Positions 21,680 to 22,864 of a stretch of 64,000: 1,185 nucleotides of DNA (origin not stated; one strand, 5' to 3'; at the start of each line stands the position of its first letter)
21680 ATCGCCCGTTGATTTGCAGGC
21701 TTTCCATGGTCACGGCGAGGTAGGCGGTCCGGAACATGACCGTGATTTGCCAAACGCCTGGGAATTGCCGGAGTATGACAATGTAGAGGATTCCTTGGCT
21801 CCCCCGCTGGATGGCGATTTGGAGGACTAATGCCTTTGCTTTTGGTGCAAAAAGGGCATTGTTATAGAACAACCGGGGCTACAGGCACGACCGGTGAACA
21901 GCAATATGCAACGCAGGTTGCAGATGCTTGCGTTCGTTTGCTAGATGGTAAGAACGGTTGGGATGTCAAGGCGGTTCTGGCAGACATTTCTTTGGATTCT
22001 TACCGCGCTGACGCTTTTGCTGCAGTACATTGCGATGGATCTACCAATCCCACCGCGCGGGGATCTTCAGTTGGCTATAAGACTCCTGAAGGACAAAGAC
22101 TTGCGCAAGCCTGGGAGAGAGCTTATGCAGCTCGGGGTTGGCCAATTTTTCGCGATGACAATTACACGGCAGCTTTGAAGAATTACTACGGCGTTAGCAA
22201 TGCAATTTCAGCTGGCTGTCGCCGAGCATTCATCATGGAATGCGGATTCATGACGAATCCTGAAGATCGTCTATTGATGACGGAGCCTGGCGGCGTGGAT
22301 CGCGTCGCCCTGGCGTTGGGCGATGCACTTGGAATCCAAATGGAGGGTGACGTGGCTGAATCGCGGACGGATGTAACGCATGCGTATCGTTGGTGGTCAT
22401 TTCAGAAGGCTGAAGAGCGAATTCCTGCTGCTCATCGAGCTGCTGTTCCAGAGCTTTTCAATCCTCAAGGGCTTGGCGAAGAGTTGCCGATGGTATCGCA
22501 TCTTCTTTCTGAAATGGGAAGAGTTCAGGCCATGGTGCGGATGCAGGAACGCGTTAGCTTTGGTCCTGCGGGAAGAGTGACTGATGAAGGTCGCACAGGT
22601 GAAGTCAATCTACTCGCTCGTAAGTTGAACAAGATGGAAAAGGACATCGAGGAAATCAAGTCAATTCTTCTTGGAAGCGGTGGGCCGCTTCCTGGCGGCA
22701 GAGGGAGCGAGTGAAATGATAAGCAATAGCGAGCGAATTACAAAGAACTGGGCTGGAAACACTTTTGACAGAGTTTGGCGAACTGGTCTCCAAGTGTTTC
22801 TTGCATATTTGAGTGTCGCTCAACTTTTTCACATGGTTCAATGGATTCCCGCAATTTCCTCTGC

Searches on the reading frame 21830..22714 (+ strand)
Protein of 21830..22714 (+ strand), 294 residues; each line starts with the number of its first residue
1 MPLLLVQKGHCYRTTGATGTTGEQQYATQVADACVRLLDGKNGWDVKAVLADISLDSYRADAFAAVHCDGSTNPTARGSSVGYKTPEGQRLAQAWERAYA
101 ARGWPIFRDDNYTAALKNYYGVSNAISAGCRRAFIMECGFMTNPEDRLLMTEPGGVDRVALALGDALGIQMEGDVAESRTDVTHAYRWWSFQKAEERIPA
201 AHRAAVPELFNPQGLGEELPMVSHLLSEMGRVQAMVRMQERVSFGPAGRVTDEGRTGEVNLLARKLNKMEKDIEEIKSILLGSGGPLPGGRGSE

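Call 13: search_protein_families(library=pfam, proteins=[window:21830-22714:+], max_evalue=0.01)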
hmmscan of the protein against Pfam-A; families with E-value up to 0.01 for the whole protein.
window:21830-22714:+ (294 aa): 1 family
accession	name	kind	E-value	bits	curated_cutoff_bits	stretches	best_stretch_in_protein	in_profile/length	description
PF01520.23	Amidase_3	-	3.4e-10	40.7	27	1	8-166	5-171/174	N-acetylmuramoyl-L-alanine amidase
